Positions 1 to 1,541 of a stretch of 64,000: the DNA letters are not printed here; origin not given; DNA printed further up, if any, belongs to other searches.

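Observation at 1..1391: MelB-type MFS symporter with a LamG/ConA-like jelly-roll domain inserted in the TM3-TM4 periplasmic loop (unannotated, GTG start)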

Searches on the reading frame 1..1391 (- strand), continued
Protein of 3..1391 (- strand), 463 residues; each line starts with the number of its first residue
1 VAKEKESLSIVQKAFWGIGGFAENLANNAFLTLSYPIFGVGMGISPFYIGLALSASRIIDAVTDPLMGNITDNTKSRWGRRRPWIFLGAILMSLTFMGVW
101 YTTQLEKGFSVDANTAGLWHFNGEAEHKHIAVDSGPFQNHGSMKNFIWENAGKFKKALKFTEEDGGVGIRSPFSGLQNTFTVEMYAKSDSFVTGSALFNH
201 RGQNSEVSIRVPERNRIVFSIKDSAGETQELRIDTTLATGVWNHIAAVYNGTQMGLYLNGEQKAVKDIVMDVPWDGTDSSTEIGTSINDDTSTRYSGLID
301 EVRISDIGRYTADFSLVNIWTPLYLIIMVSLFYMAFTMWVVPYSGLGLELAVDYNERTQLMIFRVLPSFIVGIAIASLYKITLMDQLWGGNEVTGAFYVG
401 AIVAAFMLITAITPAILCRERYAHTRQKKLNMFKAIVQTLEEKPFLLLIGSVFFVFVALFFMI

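Call 74: find_encoding_contigs(protein=P0008, flank=7000, max_places=1)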
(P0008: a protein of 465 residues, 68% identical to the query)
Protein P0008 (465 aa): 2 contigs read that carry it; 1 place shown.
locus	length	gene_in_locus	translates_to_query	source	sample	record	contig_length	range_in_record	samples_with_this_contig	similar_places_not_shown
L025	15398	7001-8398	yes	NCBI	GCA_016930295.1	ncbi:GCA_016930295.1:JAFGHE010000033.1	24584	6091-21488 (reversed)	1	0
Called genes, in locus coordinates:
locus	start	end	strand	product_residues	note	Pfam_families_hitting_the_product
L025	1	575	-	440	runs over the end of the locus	PF01964:ThiC_Rad_SAM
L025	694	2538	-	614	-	-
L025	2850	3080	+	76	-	PF01197:Ribosomal_L31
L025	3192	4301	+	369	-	PF16326:ABC_tran_CTD (faint), PF03462:PCRF, PF00472:RF-1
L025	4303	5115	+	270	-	PF22435:MRM3-like_sub_bind, PF00588:SpoU_methylase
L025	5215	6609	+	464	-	PF02310:B12-binding, PF04055:Radical_SAM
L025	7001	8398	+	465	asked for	PF13347:MFS_2, PF07690:MFS_1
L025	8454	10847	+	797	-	PF06165:GH94_b-supersand, PF17167:Glyco_hydro_94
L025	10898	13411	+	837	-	PF06165:GH94_b-supersand, PF17167:Glyco_hydro_94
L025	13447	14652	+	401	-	PF02065:Melibiase (weak), PF16499:Melibiase_2, PF17450:Melibiase_2_C, PF17801:Melibiase_C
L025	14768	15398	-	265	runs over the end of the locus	PF07963:N_methyl (weak)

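Call 75: find_encoding_contigs(protein=P0014, flank=7000, max_places=1)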
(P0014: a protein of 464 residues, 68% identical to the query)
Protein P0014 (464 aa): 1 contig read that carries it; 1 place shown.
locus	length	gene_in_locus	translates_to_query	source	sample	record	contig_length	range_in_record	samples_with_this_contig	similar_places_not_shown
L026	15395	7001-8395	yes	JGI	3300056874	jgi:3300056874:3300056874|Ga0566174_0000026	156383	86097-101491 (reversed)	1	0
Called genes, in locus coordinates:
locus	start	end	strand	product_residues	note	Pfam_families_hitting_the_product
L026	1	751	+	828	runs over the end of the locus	PF06452:CBM9_1, PF13860:FlgD_ig, PF18962:Por_Secre_tail (weak)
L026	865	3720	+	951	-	PF16586:DUF5060, PF09134:Invasin_D3 (faint), PF00150:Cellulase, PF18565:Glyco_hydro2_C5 (faint), PF03425:CBM_11, PF18962:Por_Secre_tail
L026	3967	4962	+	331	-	PF04041:Glyco_hydro_130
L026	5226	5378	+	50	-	-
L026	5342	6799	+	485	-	PF07690:MFS_1, PF13347:MFS_2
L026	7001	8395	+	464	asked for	PF07690:MFS_1, PF13347:MFS_2, PF07690:MFS_1 (weak)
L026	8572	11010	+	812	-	PF06165:GH94_b-supersand, PF17167:Glyco_hydro_94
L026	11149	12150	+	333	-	PF04041:Glyco_hydro_130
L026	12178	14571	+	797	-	PF06165:GH94_b-supersand, PF17167:Glyco_hydro_94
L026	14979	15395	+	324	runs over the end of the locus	-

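Call 76: find_encoding_contigs(protein=P0013, flank=7000, max_places=1)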
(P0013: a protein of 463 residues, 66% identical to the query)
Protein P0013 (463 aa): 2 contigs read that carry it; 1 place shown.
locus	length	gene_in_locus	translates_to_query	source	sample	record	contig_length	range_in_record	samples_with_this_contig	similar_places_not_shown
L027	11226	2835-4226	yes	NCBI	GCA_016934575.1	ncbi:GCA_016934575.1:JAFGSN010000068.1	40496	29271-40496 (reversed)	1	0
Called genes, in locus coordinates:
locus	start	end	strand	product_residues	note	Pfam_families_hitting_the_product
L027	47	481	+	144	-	PF14760:Rnk_N, PF01272:GreA_GreB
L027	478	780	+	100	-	-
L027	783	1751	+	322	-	PF00022:Actin (weak), PF06723:MreB_Mbl, PF00012:HSP70 (faint), PF14450:FtsA (weak)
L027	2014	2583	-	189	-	PF07238:PilZ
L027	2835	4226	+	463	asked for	PF13347:MFS_2, PF07690:MFS_1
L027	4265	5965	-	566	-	PF00749:tRNA-synt_1c, PF03950:tRNA-synt_1c_C, PF20974:tRNA-synt_1c_C2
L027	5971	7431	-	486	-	PF00749:tRNA-synt_1c, PF19269:Anticodon_2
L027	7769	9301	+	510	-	PF13372:Alginate_exp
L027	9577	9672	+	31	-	-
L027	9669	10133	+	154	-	PF03061:4HBT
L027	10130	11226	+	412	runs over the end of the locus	PF00155:Aminotran_1_2, PF00266:Aminotran_5 (weak), PF01041:DegT_DnrJ_EryC1 (weak)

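Call 81: search_protein_families(library=ncbifam, proteins=[P0001], max_evalue=0.00001)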
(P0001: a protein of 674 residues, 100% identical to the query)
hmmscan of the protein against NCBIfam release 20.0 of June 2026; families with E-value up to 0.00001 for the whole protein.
P0001 (674 aa): 5 families
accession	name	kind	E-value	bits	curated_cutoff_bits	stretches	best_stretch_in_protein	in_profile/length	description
TIGR00792.1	gph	subfamily_domain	9.3e-51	172.8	231.35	2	324-665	101-436/437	glycoside-pentoside-hexuronide (GPH):cation symporter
NF007749.0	PRK10429.1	equivalog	1e-35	123.5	456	2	320-667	104-451/473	melibiose:sodium transporter MelB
NF007237.0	PRK09669.1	subfamily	1.1e-33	116.6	610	2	323-667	110-446/461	putative symporter YagG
NF007353.0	PRK09848.1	equivalog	1.3e-31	109.9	528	2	328-667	115-445/457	glucuronide transporter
NF008526.0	PRK11462.1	equivalog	1.2e-15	57.3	836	1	5-100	3-98/460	glycoside-pentoside-hexuronide family transporter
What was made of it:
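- TIGR00792 stays below its curated cut-off (call 81).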
